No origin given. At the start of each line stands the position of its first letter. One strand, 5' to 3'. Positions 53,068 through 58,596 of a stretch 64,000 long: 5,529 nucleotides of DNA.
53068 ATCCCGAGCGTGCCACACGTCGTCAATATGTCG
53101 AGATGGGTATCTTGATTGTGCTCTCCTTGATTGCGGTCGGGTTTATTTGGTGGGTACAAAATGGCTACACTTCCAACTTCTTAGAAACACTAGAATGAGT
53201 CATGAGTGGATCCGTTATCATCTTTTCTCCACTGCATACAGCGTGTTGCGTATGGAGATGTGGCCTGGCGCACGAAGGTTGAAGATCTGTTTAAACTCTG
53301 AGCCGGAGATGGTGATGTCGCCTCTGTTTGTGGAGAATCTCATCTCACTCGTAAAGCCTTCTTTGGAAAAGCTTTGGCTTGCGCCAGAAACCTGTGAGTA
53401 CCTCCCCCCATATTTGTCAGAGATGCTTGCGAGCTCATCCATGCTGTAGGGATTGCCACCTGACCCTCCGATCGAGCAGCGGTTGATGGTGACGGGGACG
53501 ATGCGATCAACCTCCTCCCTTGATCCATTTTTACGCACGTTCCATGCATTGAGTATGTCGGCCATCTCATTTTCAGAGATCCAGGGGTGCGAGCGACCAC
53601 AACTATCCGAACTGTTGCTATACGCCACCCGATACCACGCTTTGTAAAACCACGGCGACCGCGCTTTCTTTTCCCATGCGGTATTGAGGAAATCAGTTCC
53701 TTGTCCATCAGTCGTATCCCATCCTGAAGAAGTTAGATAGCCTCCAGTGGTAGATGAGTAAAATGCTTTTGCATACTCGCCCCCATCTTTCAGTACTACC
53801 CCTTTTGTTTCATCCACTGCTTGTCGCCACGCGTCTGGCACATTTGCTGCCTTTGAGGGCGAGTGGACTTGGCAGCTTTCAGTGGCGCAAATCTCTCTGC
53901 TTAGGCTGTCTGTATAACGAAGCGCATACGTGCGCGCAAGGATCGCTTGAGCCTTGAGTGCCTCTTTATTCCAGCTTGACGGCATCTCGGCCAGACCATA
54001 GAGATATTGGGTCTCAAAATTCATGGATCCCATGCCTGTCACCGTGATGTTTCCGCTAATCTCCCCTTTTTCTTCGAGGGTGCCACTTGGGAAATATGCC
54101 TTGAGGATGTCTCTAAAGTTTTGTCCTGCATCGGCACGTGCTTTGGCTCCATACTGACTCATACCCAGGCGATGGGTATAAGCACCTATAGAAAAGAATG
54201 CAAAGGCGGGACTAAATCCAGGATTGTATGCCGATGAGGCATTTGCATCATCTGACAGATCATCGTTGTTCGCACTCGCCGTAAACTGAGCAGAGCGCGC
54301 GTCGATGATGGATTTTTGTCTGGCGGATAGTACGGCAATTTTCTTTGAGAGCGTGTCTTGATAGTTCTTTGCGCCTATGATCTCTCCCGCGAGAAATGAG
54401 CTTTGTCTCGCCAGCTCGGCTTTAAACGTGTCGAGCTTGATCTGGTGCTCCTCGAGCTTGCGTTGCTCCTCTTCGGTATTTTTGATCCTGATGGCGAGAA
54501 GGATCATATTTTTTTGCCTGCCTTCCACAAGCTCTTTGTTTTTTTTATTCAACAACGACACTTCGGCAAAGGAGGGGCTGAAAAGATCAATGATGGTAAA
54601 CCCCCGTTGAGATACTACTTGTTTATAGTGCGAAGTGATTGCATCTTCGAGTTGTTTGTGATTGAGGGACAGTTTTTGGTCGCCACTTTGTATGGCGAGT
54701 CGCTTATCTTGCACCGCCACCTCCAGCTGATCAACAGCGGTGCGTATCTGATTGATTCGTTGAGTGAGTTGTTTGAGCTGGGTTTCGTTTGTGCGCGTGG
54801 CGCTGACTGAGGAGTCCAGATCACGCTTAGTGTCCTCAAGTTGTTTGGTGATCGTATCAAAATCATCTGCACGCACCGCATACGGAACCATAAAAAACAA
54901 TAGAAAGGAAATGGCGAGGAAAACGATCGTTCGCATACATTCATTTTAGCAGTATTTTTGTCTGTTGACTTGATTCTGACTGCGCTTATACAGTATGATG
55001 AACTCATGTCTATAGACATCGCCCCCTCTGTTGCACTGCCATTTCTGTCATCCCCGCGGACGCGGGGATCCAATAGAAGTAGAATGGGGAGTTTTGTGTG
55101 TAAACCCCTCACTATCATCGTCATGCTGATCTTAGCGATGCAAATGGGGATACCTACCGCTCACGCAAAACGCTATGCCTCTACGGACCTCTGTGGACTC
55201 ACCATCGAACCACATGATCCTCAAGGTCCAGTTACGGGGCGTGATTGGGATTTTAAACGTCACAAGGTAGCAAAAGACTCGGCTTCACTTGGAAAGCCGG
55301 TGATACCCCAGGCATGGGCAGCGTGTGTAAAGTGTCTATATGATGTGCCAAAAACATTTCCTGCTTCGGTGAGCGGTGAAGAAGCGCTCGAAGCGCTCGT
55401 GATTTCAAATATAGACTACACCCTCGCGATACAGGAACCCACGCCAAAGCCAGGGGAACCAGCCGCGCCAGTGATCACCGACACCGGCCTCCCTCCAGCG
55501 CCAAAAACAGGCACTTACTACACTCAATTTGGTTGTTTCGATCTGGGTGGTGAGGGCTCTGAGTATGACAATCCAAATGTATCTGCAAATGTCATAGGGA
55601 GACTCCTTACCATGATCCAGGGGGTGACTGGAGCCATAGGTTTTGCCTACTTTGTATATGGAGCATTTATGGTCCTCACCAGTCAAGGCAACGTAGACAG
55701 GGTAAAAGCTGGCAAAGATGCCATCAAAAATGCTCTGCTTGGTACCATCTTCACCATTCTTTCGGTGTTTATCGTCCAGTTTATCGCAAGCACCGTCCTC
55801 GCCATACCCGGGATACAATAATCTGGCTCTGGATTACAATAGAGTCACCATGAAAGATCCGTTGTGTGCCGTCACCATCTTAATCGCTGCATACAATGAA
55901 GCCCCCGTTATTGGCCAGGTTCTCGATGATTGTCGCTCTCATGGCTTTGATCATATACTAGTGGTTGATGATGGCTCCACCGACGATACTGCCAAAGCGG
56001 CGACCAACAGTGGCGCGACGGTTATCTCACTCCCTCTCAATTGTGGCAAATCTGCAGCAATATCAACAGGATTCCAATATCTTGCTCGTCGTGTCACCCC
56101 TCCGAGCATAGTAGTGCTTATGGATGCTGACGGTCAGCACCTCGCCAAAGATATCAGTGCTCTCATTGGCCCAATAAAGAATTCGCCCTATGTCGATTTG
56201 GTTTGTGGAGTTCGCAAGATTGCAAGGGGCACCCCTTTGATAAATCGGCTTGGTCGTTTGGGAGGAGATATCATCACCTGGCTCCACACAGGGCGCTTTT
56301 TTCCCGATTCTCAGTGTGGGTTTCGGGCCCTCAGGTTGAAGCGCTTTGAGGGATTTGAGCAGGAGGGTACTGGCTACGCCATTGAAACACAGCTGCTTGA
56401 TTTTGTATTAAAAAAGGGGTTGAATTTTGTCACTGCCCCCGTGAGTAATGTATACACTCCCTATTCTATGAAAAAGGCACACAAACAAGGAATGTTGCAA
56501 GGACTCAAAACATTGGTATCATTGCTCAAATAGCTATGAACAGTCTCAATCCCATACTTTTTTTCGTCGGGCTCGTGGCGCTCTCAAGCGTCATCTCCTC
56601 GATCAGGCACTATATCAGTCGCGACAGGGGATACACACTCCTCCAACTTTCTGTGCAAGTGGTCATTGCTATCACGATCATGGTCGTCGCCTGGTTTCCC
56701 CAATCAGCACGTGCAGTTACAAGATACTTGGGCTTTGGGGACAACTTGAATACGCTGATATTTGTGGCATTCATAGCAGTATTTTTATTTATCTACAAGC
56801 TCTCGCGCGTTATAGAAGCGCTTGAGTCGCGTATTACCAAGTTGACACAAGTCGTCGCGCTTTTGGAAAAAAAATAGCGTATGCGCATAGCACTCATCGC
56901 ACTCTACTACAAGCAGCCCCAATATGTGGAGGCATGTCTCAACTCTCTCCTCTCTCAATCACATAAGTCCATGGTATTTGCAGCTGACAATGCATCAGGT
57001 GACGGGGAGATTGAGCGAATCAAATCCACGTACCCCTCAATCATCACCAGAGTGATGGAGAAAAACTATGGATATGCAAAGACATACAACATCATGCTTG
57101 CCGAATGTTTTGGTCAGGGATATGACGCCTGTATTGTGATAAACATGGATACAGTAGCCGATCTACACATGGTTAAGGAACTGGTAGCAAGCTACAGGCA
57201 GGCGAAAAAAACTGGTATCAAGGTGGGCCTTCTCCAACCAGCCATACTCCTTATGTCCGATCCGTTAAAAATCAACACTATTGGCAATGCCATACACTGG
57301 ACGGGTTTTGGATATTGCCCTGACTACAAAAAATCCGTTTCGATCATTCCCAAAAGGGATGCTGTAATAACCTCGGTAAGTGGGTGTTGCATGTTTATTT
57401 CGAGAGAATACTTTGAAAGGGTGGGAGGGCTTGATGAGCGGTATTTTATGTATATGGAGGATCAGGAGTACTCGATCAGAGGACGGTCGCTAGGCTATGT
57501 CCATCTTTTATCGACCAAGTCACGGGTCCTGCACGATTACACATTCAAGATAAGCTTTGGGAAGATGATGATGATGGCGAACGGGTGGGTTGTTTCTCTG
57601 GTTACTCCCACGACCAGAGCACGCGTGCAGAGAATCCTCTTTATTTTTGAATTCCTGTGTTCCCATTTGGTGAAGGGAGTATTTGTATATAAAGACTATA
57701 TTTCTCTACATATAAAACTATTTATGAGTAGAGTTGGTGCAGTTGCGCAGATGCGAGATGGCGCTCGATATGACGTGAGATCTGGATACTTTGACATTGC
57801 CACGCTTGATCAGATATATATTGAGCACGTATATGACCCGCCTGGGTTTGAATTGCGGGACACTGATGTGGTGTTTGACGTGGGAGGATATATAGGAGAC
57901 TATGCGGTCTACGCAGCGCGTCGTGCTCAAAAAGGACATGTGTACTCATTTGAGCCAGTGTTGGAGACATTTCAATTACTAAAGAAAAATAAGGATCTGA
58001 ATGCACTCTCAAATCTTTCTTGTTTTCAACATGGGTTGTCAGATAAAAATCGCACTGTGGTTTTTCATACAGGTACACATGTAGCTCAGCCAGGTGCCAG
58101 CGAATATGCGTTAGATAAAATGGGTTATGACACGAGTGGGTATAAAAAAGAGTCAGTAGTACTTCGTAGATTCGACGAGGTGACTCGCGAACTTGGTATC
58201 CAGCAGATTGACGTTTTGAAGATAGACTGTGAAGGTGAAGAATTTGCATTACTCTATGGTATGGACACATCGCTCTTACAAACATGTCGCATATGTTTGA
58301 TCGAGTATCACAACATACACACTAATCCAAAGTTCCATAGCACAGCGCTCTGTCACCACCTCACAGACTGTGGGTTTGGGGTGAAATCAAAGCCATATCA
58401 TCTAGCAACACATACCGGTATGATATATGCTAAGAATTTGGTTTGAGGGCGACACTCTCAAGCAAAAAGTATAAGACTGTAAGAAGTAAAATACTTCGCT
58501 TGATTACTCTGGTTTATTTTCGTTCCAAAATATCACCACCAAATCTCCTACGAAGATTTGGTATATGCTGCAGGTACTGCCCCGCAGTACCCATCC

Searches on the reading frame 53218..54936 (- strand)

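Call 111: search_protein_families(library=pfam, proteins=[window:53218-54936:-], max_evalue=0.00001)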
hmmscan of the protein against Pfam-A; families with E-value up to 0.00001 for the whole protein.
window:53218-54936:- (572 aa): 1 family
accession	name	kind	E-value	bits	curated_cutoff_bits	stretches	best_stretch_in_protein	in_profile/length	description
PF08486.15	SpoIID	-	3.1e-17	63.4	23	1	310-382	15-95/97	Stage II sporulation protein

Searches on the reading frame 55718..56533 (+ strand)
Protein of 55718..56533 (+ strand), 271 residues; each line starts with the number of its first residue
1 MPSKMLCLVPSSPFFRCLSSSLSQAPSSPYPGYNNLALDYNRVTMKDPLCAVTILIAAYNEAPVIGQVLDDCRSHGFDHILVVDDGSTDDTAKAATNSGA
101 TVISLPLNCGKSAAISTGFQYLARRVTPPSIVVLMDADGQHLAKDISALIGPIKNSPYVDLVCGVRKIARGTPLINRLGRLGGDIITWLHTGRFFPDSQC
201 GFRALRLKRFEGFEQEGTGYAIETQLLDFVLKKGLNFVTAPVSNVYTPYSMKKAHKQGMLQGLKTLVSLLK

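Call 111: search_protein_families(library=pfam, proteins=[window:55718-56533:+], max_evalue=0.00001)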
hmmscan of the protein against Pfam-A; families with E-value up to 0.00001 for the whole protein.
window:55718-56533:+ (271 aa): 2 families
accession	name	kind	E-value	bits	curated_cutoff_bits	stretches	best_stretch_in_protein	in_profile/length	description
PF00535.33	Glycos_transf_2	-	3.1e-20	73.2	23.3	1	53-181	1-131/168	Glycosyl transferase family 2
PF13704.12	Glyco_tranf_2_4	-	5.4e-07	30.5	27.5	1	60-138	2-81/98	Glycosyl transferase family 2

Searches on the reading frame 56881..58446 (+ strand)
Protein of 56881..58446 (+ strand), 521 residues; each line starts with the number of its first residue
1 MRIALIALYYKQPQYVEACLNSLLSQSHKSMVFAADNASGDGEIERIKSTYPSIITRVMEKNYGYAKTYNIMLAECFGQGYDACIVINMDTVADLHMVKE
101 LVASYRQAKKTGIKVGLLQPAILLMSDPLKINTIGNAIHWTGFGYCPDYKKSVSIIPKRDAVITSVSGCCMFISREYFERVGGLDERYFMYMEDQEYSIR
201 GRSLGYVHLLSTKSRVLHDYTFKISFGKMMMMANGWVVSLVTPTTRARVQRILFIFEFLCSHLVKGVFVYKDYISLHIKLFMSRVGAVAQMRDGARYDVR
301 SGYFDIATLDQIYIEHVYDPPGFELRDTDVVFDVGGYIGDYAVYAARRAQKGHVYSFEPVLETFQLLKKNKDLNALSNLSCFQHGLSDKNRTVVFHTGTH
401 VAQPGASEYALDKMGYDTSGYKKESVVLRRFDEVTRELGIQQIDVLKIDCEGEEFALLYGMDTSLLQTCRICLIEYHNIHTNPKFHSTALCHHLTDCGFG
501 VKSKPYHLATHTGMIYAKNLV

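Call 111: search_protein_families(library=pfam, proteins=[window:56881-58446:+], max_evalue=0.00001)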
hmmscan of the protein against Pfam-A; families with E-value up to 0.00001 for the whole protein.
window:56881-58446:+ (521 aa): 2 families
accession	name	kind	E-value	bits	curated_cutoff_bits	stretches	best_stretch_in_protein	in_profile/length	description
PF05050.19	Methyltransf_21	-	2.9e-19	70.3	22.7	1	333-499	1-171/173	Methyltransferase FkbM domain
PF00535.33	Glycos_transf_2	-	2.7e-07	31.1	23.3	1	9-179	6-165/168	Glycosyl transferase family 2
